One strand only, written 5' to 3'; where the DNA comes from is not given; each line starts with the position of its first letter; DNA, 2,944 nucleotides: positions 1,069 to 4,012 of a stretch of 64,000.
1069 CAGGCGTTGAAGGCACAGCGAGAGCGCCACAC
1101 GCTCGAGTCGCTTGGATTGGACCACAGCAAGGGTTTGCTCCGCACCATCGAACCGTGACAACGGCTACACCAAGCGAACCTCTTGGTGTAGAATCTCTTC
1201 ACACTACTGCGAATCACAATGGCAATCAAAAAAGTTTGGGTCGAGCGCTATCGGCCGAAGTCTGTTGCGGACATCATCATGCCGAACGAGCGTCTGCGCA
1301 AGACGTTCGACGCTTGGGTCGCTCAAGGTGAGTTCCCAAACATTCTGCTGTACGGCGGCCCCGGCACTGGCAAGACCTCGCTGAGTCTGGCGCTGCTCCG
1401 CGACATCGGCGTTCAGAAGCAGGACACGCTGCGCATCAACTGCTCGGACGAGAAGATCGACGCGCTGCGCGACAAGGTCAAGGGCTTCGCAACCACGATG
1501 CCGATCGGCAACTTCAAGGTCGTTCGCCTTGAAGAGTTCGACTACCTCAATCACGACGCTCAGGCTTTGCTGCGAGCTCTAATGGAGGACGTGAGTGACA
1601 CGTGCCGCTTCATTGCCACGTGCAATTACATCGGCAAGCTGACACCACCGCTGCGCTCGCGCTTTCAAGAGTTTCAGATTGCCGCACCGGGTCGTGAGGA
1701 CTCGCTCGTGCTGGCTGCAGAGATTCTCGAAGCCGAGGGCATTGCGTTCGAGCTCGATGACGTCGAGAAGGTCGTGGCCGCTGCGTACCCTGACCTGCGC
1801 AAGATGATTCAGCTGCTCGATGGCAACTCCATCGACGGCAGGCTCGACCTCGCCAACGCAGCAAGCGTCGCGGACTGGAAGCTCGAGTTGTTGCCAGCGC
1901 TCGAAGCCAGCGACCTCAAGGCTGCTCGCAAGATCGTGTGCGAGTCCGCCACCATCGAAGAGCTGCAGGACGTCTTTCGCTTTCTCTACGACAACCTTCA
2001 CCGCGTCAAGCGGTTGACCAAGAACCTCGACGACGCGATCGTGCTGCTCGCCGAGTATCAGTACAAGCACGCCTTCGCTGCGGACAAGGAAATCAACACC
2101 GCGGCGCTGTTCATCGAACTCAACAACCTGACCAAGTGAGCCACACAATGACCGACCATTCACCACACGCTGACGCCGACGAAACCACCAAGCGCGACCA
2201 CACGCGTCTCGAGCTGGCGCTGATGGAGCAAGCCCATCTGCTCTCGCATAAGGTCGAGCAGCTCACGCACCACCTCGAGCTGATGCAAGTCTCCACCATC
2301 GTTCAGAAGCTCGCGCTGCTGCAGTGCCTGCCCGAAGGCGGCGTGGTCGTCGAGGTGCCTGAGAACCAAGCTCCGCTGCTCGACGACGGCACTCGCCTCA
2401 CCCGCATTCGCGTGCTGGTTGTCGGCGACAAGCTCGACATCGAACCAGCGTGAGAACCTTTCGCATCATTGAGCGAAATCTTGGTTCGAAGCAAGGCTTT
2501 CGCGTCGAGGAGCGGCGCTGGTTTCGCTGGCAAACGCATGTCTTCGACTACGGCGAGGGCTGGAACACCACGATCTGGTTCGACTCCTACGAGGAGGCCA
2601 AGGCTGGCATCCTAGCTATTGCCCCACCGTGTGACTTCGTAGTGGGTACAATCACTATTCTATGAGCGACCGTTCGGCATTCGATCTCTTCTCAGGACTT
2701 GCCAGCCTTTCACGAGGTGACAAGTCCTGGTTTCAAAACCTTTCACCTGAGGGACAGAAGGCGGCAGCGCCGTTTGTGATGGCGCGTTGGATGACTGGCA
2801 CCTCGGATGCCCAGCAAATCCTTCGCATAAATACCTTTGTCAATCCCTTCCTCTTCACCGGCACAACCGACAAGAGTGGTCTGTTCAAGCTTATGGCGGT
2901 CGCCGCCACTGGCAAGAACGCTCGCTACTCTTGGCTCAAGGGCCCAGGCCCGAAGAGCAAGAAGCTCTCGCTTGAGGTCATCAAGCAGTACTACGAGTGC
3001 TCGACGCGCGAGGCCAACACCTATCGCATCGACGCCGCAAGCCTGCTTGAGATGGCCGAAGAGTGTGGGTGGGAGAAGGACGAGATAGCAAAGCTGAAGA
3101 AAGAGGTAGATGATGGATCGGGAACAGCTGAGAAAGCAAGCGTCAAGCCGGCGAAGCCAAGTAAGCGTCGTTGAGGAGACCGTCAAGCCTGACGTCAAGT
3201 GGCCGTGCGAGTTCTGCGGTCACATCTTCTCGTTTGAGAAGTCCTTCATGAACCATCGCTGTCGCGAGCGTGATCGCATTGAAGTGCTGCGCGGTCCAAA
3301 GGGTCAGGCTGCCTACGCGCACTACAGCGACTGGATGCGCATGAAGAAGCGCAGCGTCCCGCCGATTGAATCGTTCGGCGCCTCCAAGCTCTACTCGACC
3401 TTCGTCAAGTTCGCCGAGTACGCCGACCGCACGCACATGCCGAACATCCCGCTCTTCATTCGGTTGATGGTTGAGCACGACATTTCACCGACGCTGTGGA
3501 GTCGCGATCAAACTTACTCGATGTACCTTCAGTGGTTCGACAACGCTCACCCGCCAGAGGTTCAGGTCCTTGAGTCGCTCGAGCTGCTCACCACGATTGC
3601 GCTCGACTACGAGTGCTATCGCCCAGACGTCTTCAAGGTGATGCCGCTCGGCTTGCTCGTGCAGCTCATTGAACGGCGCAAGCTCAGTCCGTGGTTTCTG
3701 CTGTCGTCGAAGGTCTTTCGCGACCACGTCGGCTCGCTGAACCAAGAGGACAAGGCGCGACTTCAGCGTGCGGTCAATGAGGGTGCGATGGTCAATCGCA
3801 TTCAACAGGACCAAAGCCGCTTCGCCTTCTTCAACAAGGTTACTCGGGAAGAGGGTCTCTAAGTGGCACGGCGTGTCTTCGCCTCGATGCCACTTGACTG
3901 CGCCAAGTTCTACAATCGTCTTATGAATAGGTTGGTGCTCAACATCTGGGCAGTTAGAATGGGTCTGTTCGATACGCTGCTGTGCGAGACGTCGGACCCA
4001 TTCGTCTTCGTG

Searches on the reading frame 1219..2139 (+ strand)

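Call 81: search_protein_families(library=phrogs, proteins=[window:1219-2139:+], max_evalue=0.0001)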
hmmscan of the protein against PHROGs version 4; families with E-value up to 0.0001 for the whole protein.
window:1219-2139:+ (306 aa): 3 families
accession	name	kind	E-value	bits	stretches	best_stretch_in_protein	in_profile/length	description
phrog_168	-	DNA, RNA and nucleotide metabolism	5e-79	267.2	1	4-302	8-308/314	clamp loader of DNA polymerase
phrog_5846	-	DNA, RNA and nucleotide metabolism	3e-20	73.8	1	9-201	8-200/380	clamp loader of DNA polymerase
phrog_11838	-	DNA, RNA and nucleotide metabolism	5.6e-19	69.6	1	6-229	6-233/420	clamp loader of DNA polymerase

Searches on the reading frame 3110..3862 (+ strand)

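Call 81: search_protein_families(library=phrogs, proteins=[window:3110-3862:+], max_evalue=0.0001)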
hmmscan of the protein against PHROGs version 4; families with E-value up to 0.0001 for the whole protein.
window:3110-3862:+ (250 aa): 1 family
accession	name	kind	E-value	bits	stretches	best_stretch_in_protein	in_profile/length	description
phrog_11058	-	unknown function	1.6e-32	113.8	1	29-249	12-238/239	-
